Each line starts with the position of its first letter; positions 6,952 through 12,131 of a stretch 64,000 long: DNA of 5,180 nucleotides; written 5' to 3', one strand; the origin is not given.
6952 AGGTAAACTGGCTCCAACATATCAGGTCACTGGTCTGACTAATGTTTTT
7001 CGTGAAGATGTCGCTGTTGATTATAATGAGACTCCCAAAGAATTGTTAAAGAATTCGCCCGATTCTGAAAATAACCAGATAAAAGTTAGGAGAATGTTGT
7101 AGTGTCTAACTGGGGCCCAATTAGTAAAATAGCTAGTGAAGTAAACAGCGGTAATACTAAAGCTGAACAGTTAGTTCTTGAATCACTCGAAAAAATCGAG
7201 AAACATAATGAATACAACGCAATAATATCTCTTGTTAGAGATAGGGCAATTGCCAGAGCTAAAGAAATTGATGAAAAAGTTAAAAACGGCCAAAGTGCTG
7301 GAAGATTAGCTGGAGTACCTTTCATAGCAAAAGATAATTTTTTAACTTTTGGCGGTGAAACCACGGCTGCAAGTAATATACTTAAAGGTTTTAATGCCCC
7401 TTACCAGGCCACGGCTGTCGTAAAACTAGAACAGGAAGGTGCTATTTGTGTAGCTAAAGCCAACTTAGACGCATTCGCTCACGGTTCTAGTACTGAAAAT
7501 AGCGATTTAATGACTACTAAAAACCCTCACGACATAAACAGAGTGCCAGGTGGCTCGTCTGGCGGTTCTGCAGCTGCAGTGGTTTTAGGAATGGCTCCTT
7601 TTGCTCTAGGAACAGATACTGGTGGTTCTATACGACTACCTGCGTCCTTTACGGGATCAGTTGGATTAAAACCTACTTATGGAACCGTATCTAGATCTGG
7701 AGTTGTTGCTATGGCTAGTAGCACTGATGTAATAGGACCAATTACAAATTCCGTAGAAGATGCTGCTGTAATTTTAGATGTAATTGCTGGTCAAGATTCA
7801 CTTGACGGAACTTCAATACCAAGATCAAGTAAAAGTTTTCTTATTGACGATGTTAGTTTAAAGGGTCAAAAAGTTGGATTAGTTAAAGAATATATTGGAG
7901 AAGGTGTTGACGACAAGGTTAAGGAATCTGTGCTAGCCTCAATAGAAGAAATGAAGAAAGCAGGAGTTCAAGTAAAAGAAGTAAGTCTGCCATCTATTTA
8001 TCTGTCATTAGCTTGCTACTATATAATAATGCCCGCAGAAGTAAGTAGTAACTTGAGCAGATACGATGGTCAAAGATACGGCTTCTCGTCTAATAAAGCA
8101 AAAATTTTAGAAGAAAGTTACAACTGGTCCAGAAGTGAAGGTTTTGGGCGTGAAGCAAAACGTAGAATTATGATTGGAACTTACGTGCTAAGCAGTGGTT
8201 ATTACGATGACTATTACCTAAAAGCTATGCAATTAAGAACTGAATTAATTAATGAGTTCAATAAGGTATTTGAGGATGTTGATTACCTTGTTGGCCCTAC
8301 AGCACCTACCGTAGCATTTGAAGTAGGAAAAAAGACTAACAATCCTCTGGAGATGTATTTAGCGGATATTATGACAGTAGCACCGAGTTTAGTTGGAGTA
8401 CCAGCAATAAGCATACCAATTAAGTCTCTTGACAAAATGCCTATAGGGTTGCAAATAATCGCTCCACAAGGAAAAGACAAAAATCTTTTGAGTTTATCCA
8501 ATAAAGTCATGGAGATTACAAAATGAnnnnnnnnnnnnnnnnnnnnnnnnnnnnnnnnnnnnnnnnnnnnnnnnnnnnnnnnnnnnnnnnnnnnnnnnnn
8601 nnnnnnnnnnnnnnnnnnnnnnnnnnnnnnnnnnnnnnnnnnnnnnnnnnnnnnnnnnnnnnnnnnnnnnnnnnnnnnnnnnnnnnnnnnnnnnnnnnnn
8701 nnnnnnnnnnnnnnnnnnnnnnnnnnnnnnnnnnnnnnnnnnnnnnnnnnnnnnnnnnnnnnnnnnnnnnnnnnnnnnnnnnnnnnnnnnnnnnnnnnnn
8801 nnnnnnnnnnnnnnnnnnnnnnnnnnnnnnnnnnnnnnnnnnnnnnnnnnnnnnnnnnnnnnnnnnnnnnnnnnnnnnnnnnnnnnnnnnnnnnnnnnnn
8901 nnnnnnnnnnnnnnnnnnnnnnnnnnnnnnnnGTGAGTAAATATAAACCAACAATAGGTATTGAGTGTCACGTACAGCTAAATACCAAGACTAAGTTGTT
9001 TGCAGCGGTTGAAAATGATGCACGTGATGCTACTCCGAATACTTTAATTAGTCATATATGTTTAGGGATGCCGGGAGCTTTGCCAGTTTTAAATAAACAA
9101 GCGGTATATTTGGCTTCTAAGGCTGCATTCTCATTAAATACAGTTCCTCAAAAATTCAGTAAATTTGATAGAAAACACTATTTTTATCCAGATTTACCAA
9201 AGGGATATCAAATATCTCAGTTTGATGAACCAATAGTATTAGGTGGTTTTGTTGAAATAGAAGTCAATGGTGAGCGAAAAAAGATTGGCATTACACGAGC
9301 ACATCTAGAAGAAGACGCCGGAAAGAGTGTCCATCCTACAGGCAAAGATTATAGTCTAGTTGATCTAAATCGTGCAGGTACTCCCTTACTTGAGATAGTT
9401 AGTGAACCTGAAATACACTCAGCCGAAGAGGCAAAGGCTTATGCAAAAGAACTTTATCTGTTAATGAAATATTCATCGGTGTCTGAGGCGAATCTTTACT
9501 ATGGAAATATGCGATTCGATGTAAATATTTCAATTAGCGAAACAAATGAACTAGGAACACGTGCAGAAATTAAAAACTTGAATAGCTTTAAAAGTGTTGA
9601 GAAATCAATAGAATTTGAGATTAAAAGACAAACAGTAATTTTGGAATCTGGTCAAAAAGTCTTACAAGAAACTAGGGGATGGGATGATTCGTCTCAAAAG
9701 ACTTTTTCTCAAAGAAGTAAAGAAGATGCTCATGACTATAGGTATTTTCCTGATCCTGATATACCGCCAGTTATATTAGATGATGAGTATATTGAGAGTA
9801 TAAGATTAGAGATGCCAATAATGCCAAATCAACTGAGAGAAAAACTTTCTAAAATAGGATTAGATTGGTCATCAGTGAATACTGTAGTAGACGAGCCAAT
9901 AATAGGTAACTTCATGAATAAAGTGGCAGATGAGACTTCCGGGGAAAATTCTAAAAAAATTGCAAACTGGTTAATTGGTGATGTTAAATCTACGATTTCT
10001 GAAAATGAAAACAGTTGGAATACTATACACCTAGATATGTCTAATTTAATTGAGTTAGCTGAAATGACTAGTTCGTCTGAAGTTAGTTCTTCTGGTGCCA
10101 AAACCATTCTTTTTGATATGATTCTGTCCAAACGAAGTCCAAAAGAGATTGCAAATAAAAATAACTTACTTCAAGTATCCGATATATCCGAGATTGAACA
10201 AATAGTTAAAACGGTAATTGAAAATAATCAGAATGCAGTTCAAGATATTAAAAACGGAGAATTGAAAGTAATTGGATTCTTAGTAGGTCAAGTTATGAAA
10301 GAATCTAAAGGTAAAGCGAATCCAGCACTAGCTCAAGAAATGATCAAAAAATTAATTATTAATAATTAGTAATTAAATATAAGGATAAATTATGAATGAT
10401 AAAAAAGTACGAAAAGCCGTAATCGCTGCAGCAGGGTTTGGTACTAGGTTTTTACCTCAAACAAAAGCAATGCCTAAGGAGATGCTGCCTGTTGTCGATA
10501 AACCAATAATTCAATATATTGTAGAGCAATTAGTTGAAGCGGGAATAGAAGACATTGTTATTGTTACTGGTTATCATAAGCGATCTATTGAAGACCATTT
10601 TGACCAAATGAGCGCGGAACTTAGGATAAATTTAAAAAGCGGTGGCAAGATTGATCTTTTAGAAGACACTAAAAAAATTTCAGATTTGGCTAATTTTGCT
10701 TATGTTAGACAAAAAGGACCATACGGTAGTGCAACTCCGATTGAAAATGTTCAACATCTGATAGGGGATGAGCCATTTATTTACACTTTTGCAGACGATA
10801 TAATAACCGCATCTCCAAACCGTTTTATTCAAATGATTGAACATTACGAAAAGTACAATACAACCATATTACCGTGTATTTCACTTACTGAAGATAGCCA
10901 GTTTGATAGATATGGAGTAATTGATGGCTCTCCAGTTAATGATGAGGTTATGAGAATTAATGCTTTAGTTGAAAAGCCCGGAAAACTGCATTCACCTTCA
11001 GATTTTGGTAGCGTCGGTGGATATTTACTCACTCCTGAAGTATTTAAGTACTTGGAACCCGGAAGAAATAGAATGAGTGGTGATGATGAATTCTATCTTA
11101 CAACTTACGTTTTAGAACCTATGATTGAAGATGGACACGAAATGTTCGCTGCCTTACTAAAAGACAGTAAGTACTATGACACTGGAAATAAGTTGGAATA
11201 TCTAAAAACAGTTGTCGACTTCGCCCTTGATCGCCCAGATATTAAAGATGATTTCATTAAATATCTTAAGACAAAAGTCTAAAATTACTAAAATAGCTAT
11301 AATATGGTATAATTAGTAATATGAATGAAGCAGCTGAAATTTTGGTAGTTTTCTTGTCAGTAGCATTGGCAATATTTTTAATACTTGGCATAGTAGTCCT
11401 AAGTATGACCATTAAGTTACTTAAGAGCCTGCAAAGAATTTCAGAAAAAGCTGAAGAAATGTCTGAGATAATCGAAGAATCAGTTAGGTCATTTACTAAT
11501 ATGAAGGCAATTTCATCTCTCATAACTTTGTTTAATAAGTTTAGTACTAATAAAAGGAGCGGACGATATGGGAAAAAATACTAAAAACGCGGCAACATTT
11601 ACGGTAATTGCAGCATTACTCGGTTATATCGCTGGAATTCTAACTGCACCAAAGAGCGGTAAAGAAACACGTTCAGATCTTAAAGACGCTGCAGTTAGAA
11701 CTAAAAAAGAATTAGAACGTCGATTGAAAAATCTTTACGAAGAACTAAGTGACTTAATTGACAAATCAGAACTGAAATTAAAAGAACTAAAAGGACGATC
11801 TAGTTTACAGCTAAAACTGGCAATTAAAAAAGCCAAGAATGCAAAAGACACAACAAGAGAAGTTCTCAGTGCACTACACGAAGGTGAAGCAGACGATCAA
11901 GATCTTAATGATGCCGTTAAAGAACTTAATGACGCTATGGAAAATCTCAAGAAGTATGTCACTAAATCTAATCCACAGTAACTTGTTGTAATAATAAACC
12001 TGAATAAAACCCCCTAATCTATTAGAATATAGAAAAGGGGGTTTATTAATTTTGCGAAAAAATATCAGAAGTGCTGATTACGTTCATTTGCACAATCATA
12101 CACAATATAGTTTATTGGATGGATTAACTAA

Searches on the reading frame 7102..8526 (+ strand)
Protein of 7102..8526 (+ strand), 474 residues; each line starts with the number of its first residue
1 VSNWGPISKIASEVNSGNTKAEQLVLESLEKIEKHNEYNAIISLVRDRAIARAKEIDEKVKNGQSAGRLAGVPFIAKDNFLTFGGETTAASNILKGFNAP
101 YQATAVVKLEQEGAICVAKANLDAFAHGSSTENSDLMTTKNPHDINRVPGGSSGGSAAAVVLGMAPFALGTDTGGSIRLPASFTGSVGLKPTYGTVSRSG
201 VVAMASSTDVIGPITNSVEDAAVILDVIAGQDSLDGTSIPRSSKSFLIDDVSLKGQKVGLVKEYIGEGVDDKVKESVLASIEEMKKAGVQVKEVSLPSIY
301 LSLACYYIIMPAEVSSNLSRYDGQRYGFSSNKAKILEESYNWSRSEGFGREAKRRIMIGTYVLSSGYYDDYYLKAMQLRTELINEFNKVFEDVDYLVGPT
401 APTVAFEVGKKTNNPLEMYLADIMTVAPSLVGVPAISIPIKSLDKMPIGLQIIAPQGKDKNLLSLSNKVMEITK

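Call 11: search_protein_families(library=ncbifam, max_evalue=0.00001, proteins=[window:7102-8526:+])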
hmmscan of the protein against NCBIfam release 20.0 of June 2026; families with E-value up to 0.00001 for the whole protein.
window:7102-8526:+ (474 aa): 26 families (the best 25 are shown)
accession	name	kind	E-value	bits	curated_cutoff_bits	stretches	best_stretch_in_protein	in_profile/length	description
TIGR00132.1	gatA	equivalog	1.5e-164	548.2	481.1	1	14-471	5-462/466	Asp-tRNA(Asn)/Glu-tRNA(Gln) amidotransferase subunit GatA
NF006631.0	PRK09201.1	equivalog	2.9e-88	296.6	461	1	5-467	7-449/466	AtzE family amidohydrolase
NF005688.0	PRK07488.1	equivalog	2.5e-85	287.2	532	1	7-469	13-462/474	indoleacetamide hydrolase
TIGR02715.1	amido_AtzE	subfamily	3.1e-85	286.8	425.75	1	7-468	2-443/452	AtzE family amidohydrolase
NF005517.0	PRK07139.1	equivalog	6.4e-82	275.6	546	1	33-467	4-427/439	amidase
NF005565.0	PRK07235.1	subfamily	1.3e-76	258.2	545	1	62-466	81-494/506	amidase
NF004815.0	PRK06169.1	equivalog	2.5e-70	237.3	506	2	27-296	32-303/471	amidase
NF004766.0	PRK06102.1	equivalog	1.6e-65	222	559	1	7-299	10-293/455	amidase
NF005460.0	PRK07056.1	subfamily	5.1e-65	220.2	447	1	5-471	8-451/457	amidase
NF006006.0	PRK08137.1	equivalog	2.8e-64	217.8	534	1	9-466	38-504/529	amidase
NF005687.0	PRK07487.1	subfamily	4.9e-64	216.8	428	1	9-466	12-449/468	amidase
NF005450.0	PRK07042.1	equivalog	2.8e-63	214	458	2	25-295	30-295/464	amidase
NF004816.0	PRK06170.1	equivalog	8.6e-62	209.4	503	1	3-469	10-478/493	amidase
NF006043.0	PRK08186.1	subfamily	2e-61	208.2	487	1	7-298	9-295/600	allophanate hydrolase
NF005686.0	PRK07486.1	subfamily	5.7e-59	200.1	465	2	9-296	18-310/486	amidase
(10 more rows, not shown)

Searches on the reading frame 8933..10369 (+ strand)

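Call 11: search_protein_families(library=ncbifam, max_evalue=0.00001, proteins=[window:8933-10369:+])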
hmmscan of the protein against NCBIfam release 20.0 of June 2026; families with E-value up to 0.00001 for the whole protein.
window:8933-10369:+ (478 aa): 9 families
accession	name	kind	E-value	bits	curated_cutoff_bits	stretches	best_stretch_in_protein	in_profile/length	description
NF004012.0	PRK05477.1-2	equivalog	6.8e-176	585.7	338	1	2-475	2-478/481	Asp-tRNA(Asn)/Glu-tRNA(Gln) amidotransferase subunit GatB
NF004014.0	PRK05477.1-4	equivalog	1.2e-164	548.6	414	1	3-474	2-473/475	Asp-tRNA(Asn)/Glu-tRNA(Gln) amidotransferase subunit GatB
TIGR00133.1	gatB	equivalog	4.1e-160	533.5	314.8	1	2-475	2-480/481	Asp-tRNA(Asn)/Glu-tRNA(Gln) amidotransferase subunit GatB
NF004015.0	PRK05477.1-5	equivalog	3e-147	491.1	628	1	3-474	14-485/488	Asp-tRNA(Asn)/Glu-tRNA(Gln) amidotransferase subunit GatB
NF004011.1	PRK05477.1-1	equivalog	8e-142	473.3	680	1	3-473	2-471/475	Asp-tRNA(Asn)/Glu-tRNA(Gln) amidotransferase subunit GatB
NF004013.0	PRK05477.1-3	equivalog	3.7e-130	434.8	653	1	2-473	15-497/501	Asp-tRNA(Asn)/Glu-tRNA(Gln) amidotransferase subunit GatB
NF003107.0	PRK04028.1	equivalog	1e-46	159.6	456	2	241-475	401-624/630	Glu-tRNA(Gln) amidotransferase subunit GatE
TIGR00134.1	gatE_arch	equivalog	2e-37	128.7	319.55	2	101-241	137-266/622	Glu-tRNA(Gln) amidotransferase subunit GatE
NF011291.0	PRK14703.1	equivalog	9.8e-27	93.5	681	1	302-473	600-765/769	glutamine--tRNA ligase/YqeY domain fusion protein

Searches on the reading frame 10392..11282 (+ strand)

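Call 11: search_protein_families(library=ncbifam, max_evalue=0.00001, proteins=[window:10392-11282:+])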
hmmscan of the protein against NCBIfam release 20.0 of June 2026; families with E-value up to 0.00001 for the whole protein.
window:10392-11282:+ (296 aa): 28 families (the best 25 are shown)
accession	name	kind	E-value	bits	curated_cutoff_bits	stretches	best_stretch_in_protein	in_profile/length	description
TIGR01099.1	galU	equivalog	2.2e-75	253.6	326.8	1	6-273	1-261/261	UTP--glucose-1-phosphate uridylyltransferase GalU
NF009928.0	PRK13389.1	equivalog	1.8e-44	152.1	548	1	3-295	5-297/302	UTP--glucose-1-phosphate uridylyltransferase GalU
NF007516.0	PRK10122.1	equivalog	2.7e-39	135.1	534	1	8-283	5-282/297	UTP--glucose-1-phosphate uridylyltransferase GalF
TIGR01105.1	galF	equivalog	4.2e-37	127.9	659.2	1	8-280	5-279/297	GalU regulator GalF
TIGR03992.1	Arch_glmU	subfamily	8e-31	107.3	292.1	1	8-272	2-222/393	bifunctional sugar-1-phosphate nucleotidylyltransferase/acetyltransferase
TIGR01208.1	rmlA_long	equivalog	9.6e-29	100.3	320.25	1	8-273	1-230/353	glucose-1-phosphate thymidylyltransferase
NF041313.1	UDPGP_AglF_Halo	equivalog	1.6e-22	80.1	400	1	8-75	2-69/234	UTP--glucose-1-phosphate uridylyltransferase AglF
NF045761.1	NAMPUrTaseMurU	equivalog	4.9e-16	59.3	250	1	8-71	2-65/226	N-acetylmuramate alpha-1-phosphate uridylyltransferase MurU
NF041173.1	Sug_nt_acttase_Thmprot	equivalog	1.9e-14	53.4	600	1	8-72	2-68/405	bifunctional sugar-1-phosphate nucleotidylyltransferase/acetyltransferase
NF052502.1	man1P_GTase_Rv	exception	6.6e-14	51.5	440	1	8-74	2-68/352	mannose-1-phosphate guanylyltransferase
TIGR01207.1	rmlA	equivalog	1.3e-13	50.7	360.65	1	8-266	1-225/286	glucose-1-phosphate thymidylyltransferase RfbA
NF049965.1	GlMnHpPGnyltfHddC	equivalog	7.3e-13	48.7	300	1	8-80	2-74/221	D-glycero-D-manno-heptose 1-phosphate guanosyltransferase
TIGR02623.1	G1P_cyt_trans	equivalog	2.1e-12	47.1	300.25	1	8-196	2-177/255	glucose-1-phosphate cytidylyltransferase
NF012024.0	PRK15480.1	equivalog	8.2e-12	44.8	588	1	5-60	2-57/292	glucose-1-phosphate thymidylyltransferase RfbA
NF045665.1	NTPtran_DVU1551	equivalog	5.5e-09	35.5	315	1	8-80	2-69/359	DVU_1551 family NTP transferase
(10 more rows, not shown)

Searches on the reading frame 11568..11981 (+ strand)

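Call 13: search_protein_families(library=pfam, max_evalue=1e-8, proteins=[window:11568-11981:+])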
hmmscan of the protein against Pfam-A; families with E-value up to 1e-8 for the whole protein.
window:11568-11981:+ (137 aa): 1 family
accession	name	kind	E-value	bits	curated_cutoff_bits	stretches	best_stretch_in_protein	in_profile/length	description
PF12732.12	YtxH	-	5.8e-14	52.7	37.5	1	12-76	4-68/71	YtxH-like protein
